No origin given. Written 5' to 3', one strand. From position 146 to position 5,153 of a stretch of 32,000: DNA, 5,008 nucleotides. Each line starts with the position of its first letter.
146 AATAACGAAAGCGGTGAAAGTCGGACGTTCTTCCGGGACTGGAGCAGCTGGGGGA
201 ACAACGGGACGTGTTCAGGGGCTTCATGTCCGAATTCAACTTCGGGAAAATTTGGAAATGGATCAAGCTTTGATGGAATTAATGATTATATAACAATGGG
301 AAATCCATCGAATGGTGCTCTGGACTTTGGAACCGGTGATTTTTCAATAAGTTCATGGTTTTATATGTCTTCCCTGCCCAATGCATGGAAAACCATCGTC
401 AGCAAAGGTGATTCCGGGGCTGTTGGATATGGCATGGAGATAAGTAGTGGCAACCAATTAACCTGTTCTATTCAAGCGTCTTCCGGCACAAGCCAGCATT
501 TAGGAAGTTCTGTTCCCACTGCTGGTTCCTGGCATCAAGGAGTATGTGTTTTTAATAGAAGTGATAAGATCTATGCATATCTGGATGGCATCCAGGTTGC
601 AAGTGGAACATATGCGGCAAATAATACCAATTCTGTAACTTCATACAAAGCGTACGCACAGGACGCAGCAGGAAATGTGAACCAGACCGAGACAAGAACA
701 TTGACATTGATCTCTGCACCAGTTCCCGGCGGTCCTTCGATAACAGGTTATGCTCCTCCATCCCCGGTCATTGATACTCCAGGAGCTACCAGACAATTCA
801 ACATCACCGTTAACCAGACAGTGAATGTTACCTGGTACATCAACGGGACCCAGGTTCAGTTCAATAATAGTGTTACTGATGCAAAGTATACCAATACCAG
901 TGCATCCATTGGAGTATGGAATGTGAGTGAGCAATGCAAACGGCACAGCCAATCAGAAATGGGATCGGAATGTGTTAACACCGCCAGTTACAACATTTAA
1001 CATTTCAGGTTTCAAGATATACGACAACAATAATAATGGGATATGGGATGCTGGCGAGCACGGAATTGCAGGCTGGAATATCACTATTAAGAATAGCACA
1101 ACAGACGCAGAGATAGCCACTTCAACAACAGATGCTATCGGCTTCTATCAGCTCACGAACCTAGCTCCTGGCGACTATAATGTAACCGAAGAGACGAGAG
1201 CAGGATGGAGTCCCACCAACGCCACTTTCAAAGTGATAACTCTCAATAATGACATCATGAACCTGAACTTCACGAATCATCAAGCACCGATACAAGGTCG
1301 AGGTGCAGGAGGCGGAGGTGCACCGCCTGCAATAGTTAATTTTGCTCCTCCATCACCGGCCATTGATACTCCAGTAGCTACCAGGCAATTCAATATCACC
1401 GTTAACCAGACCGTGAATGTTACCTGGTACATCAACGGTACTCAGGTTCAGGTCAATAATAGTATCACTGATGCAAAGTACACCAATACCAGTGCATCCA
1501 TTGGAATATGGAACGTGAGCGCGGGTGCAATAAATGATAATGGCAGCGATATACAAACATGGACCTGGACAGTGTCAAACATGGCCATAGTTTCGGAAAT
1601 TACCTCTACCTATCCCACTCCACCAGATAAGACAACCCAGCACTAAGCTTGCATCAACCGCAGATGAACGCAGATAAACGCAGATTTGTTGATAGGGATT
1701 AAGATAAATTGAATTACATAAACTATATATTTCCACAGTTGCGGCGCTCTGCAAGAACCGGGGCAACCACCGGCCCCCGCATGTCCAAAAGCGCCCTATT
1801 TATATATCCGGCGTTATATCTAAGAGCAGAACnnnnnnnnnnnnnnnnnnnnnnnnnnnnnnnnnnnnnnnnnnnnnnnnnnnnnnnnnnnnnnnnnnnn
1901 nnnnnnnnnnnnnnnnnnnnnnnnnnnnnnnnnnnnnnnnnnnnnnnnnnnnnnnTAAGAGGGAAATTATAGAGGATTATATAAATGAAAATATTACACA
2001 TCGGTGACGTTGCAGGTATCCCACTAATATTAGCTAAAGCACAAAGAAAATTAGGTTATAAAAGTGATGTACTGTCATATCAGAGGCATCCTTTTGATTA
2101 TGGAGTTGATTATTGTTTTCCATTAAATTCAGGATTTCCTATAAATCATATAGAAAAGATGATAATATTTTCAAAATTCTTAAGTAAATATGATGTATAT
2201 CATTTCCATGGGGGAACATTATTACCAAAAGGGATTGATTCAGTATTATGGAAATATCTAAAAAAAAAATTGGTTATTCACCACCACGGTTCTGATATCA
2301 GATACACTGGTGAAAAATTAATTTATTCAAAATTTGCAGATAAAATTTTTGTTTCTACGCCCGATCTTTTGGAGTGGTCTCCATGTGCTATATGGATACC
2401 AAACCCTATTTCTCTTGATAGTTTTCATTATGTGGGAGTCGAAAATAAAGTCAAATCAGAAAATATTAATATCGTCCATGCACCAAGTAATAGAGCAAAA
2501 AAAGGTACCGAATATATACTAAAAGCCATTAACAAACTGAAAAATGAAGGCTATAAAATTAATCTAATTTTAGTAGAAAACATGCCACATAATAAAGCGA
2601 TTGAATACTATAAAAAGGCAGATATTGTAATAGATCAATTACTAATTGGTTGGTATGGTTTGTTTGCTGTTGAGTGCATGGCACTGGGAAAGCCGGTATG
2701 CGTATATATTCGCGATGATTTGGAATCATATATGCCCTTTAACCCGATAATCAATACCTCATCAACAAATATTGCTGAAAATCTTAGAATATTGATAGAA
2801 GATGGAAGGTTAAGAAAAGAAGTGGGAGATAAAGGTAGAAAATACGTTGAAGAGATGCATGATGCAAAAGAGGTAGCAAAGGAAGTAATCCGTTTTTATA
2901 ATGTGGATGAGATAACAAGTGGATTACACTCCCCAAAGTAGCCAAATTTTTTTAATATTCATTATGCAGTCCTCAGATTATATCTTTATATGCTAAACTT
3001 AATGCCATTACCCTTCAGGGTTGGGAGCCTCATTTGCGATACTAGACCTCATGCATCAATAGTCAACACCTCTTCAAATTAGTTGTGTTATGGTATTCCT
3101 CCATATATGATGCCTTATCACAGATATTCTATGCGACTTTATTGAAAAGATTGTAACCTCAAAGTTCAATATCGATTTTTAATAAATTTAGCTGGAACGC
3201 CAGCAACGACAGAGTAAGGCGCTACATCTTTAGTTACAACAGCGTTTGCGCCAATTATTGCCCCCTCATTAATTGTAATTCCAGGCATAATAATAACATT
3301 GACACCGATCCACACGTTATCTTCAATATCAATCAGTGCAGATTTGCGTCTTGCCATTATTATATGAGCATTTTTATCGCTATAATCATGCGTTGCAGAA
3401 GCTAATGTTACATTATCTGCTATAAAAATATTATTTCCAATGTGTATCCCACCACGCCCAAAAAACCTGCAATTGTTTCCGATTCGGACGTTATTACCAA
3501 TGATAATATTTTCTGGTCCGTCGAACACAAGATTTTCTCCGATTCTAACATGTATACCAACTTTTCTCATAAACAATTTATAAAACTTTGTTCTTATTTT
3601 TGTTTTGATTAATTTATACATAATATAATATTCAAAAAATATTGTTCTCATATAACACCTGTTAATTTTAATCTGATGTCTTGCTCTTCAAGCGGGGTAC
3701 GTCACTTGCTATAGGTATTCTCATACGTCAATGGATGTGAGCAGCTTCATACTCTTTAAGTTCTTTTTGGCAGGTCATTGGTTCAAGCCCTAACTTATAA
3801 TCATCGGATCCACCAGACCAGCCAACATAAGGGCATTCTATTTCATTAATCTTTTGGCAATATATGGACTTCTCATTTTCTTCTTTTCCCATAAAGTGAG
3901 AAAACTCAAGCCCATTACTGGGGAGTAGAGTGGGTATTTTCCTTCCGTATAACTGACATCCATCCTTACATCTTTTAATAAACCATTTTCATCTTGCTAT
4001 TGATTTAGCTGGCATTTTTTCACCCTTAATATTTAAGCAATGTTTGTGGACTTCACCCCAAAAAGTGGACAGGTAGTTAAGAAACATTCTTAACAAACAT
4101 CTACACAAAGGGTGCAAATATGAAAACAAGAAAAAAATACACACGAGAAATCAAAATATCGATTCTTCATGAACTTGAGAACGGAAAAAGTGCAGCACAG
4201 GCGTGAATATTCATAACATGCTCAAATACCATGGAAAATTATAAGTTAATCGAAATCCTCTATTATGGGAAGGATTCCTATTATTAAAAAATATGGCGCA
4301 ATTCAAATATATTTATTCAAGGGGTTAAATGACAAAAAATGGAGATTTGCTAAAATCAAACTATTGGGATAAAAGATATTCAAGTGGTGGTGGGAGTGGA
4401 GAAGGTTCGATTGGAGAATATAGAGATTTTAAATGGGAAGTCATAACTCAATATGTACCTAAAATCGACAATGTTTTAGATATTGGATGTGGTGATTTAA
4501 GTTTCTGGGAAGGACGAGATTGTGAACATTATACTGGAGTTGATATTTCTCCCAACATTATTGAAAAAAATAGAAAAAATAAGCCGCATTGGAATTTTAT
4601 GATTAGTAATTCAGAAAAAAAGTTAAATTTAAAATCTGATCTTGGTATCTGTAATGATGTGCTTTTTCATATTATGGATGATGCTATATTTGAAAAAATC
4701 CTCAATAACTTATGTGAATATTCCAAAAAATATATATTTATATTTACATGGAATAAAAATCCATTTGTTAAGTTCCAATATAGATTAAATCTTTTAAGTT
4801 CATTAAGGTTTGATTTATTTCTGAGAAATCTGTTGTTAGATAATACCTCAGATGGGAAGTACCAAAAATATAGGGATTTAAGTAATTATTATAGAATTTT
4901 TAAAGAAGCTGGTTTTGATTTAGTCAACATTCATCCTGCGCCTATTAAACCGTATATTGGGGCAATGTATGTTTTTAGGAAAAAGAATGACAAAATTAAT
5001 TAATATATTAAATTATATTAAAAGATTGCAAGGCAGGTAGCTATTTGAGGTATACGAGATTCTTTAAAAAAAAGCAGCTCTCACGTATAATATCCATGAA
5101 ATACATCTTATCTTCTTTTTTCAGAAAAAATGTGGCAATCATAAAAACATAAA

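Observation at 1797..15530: AT-rich 13.6 kb glycan island spliced between 5' stubs of two convergent native genes, apparently using their promoters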

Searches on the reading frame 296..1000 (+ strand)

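Call 6: search_protein_families(library=pfam, proteins=[window:296-1000:+], max_evalue=0.01)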
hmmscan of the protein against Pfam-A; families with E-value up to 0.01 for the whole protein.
window:296-1000:+ (234 aa): 1 family
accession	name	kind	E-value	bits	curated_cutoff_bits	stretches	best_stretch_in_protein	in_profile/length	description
PF13385.13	Laminin_G_3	-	2.6e-16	60.6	27.6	1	10-113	13-114/151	Concanavalin A-like lectin/glucanases superfamily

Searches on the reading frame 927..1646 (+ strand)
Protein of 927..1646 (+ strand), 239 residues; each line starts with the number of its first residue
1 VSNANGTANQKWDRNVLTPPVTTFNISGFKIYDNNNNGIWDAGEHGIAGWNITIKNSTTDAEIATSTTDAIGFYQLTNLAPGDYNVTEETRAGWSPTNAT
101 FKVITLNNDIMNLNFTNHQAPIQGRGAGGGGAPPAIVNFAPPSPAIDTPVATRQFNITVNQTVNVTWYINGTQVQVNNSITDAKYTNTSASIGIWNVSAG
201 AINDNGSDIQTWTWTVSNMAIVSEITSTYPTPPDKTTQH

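Call 6: search_protein_families(library=pfam, proteins=[window:927-1646:+], max_evalue=0.01)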
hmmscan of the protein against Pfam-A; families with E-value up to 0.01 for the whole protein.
window:927-1646:+ (239 aa): 5 families
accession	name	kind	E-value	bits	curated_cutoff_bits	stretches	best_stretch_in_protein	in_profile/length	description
PF17210.9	SdrD_B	-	3.5e-15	56.6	29.7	1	32-99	9-75/112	SdrD B-like domain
PF13620.12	CarboxypepD_reg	-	4.8e-07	30.5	32.3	1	42-99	9-64/82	Carboxypeptidase regulatory-like domain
PF17802.7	SpaA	-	7e-06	26.6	23.1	1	44-117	13-89/91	Prealbumin-like fold domain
PF22904.2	NOMO1-like_2nd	-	5.9e-05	23.5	27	1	45-107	17-78/90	BOS complex subunit NOMO1-like, second beta sandwich domain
PF24421.1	Ig_J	-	0.0053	17.3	29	0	53-88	44-82/104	Tip attachment protein J, Ig-like domain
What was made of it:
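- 296..1646 (+): Left flank at native GC. It is a surface protein gene (LamG-like plus SdrD_B-like domains), split into two ORFs by an 8-nt deletion at 930. Pfam (call 6).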

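Call 18: find_encoding_contigs(protein=window:927-1646:+, flank=10000, max_places=6)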
Protein window:927-1646:+ (239 aa): no gene with exactly this product is on record in the collection.
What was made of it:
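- Tried and rejected: An exact look-up of the left-flank protein found nothing (call 18).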

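Call 43: find_related_loci(query=window:927-1646:+, collection=metagenome_contigs, flank=10000)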
Query window:927-1646:+ (239 aa) in metagenome_contigs; peptide patterns used: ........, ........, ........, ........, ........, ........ (x = any residue, [..] = any of these).
195 stretches matched a pattern; 40 encode a relative of the query (tblastn E <= 1e-3); 40 distinct loci.
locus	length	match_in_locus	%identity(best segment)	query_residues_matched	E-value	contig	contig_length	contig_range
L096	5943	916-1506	40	26-217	2e-35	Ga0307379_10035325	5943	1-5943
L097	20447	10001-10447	49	77-217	3e-29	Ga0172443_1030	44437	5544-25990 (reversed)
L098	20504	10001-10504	43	81-237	1e-27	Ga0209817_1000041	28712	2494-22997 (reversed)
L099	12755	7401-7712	56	134-237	4e-27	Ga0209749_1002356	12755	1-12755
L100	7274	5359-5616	64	133-217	6e-27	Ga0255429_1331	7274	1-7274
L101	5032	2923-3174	62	134-216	1e-26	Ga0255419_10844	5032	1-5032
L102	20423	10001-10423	46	104-237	2e-26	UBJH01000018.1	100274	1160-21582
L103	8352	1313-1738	46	104-237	9e-27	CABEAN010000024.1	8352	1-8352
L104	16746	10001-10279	54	134-224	3e-26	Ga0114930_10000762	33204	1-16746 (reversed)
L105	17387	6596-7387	61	133-217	1e-25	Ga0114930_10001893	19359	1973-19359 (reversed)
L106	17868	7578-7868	55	134-230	2e-25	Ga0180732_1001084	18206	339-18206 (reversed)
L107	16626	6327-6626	57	133-231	2e-25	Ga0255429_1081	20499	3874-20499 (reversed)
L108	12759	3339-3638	57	133-231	2e-25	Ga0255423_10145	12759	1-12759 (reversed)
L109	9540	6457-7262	51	117-233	6e-25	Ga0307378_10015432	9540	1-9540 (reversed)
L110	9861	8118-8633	54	132-233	8e-25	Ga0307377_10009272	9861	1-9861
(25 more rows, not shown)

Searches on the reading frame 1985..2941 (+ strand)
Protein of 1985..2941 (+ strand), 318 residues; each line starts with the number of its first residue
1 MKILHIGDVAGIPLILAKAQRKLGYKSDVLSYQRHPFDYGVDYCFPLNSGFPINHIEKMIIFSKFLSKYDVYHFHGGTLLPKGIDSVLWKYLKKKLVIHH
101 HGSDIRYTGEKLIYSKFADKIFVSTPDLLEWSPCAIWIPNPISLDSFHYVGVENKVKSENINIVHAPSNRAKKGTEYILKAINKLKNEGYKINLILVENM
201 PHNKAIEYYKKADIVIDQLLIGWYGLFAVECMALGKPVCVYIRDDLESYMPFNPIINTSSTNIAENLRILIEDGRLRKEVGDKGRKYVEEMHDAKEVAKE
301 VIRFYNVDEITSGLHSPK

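Call 5: search_protein_families(library=pfam, proteins=[window:1985-2941:+], max_evalue=0.01)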
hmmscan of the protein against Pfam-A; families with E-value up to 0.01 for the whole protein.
window:1985-2941:+ (318 aa): 2 families
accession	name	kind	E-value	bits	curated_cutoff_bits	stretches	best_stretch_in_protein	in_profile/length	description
PF00534.26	Glycos_transf_1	-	6.1e-06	26.3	26.4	1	183-286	64-171/172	Glycosyl transferases group 1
PF13439.12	Glyco_transf_4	-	0.0013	19.2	28.5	0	16-116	11-121/170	Glycosyltransferase Family 4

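Call 19: find_encoding_contigs(protein=window:1985-2941:+, flank=10000, max_places=6)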
Protein window:1985-2941:+ (318 aa): 6 contigs read that carry it; 4 places shown.
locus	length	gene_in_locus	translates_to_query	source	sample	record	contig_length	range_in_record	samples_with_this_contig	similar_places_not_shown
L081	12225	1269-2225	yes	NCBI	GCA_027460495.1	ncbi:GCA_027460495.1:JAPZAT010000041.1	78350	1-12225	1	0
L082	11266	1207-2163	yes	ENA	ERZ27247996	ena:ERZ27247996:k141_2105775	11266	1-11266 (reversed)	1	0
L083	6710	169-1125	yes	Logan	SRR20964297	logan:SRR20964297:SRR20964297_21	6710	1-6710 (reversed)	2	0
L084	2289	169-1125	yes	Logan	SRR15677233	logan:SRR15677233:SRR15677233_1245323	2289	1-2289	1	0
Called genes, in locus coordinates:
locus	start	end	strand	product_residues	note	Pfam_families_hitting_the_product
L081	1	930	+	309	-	PF17210:SdrD_B, PF22904:NOMO1-like_2nd (weak), PF17802:SpaA (weak), PF13620:CarboxypepD_reg (weak)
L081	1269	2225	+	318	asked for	PF00534:Glycos_transf_1 (faint)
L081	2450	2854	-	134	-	PF00132:Hexapep, PF14602:Hexapep_2 (weak)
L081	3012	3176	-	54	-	-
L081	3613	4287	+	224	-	PF13489:Methyltransf_23, PF13649:Methyltransf_25 (weak), PF13847:Methyltransf_31 (weak), PF08241:Methyltransf_11 (weak)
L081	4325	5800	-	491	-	PF01943:Polysacc_synt, PF13440:Polysacc_synt_3, PF03023:MurJ (weak), PF01554:MatE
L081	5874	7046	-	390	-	PF13439:Glyco_transf_4, PF00534:Glycos_transf_1, PF13692:Glyco_trans_1_4, PF13524:Glyco_trans_1_2 (weak)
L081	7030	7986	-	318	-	-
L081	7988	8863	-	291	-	PF13480:Acetyltransf_6, PF02388:FemAB (weak)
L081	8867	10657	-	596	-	-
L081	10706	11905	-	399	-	PF13439:Glyco_transf_4, PF13579:Glyco_trans_4_4, PF13477:Glyco_trans_4_2, PF00534:Glycos_transf_1, PF13692:Glyco_trans_1_4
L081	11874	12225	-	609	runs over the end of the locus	PF13522:GATase_6, PF13537:GATase_7, PF00733:Asn_synthase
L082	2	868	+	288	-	?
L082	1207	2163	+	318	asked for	PF00534:Glycos_transf_1 (faint)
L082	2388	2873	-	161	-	PF00132:Hexapep, PF14602:Hexapep_2 (weak)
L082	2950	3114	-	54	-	-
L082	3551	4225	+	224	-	PF13489:Methyltransf_23, PF13649:Methyltransf_25 (weak), PF13847:Methyltransf_31 (weak), PF08241:Methyltransf_11 (weak)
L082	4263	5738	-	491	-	PF01943:Polysacc_synt, PF13440:Polysacc_synt_3, PF03023:MurJ (weak), PF01554:MatE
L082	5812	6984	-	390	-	PF13439:Glyco_transf_4, PF00534:Glycos_transf_1, PF13692:Glyco_trans_1_4, PF13524:Glyco_trans_1_2 (weak)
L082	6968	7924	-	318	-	-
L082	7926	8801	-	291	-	PF13480:Acetyltransf_6, PF02388:FemAB (weak)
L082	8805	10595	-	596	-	-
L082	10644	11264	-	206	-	?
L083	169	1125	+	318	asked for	PF00534:Glycos_transf_1 (faint)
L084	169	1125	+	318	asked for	PF00534:Glycos_transf_1 (faint)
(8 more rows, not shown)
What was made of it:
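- The source is a MAG contig (call 19).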

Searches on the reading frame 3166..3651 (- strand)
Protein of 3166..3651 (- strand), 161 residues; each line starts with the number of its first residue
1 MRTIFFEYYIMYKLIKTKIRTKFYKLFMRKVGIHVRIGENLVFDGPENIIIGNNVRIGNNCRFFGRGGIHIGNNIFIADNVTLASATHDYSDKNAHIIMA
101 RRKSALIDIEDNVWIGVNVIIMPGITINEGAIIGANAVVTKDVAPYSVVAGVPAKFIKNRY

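Call 5: search_protein_families(library=pfam, proteins=[window:3166-3651:-], max_evalue=0.01)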
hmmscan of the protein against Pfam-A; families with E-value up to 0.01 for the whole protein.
window:3166-3651:- (161 aa): 3 families
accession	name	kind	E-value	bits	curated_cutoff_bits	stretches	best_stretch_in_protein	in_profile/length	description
PF00132.30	Hexapep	-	4.9e-13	48.6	27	1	109-141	4-36/36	Bacterial transferase hexapeptide (six repeats)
PF14602.12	Hexapep_2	-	3.6e-10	39.8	27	2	109-141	4-34/34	Hexapeptide repeat of succinyl-transferase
PF25084.1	LbH_EIF2B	-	0.00056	20.3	54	0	34-86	27-73/105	EIF2B subunit epsilon LbH domain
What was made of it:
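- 3166..3651 (-): Hexapeptide-repeat acyltransferase. Call 5.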

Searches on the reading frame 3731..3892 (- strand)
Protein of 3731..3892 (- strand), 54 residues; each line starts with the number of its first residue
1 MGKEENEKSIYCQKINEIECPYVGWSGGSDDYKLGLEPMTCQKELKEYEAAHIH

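Call 87: search_protein_families(library=pfam, proteins=[window:3731-3892:-], max_evalue=10)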
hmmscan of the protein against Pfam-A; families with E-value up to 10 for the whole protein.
seq(54 aa): 1 family
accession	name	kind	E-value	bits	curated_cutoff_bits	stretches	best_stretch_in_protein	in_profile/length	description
PF25558.1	DUF7930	-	0.19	12.3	27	1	14-32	20-38/75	Domain of unknown function (DUF7930)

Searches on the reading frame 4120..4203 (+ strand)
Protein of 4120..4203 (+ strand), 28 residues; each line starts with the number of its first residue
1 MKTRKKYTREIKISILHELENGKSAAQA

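Call 87: search_protein_families(library=pfam, proteins=[window:4120-4203:+], max_evalue=10)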
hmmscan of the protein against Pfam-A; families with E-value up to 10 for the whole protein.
seq(28 aa): 1 family
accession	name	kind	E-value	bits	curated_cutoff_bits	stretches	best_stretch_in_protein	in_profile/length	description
PF01527.26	HTH_Tnp_1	-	0.00052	20.6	24.1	1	1-26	1-27/75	Transposase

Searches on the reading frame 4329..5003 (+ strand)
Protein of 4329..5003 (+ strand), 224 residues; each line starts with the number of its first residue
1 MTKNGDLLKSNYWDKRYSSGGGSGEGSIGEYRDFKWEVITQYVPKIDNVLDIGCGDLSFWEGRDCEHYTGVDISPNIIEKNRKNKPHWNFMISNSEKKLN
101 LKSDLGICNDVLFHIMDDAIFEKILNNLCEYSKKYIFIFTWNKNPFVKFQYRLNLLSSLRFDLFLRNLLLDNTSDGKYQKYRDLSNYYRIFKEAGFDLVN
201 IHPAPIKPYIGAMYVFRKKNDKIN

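Call 5: search_protein_families(library=pfam, proteins=[window:4329-5003:+], max_evalue=0.01)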
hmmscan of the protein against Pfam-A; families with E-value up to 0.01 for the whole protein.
window:4329-5003:+ (224 aa): 7 families
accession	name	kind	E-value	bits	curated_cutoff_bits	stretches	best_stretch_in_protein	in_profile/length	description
PF13489.12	Methyltransf_23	-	1.2e-07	32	27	1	47-199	24-162/164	Methyltransferase domain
PF13847.12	Methyltransf_31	-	7e-07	29.5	27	1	48-134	6-103/145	Methyltransferase domain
PF13649.12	Methyltransf_25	-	9.6e-06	26.6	27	1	49-130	1-91/97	Methyltransferase domain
PF08241.18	Methyltransf_11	-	1.2e-05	26.3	21.2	1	50-118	1-76/95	Methyltransferase domain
PF08242.18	Methyltransf_12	-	5.1e-05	24.4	30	1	50-118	1-80/98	Methyltransferase domain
PF05401.17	NodS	-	0.00015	22.1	24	1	46-139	44-144/201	Nodulation protein S (NodS)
PF03291.22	mRNA_G-N7_MeTrfase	-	0.0054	16.3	26.6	1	35-115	45-130/315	mRNA (guanine-N(7))-methyltransferase domain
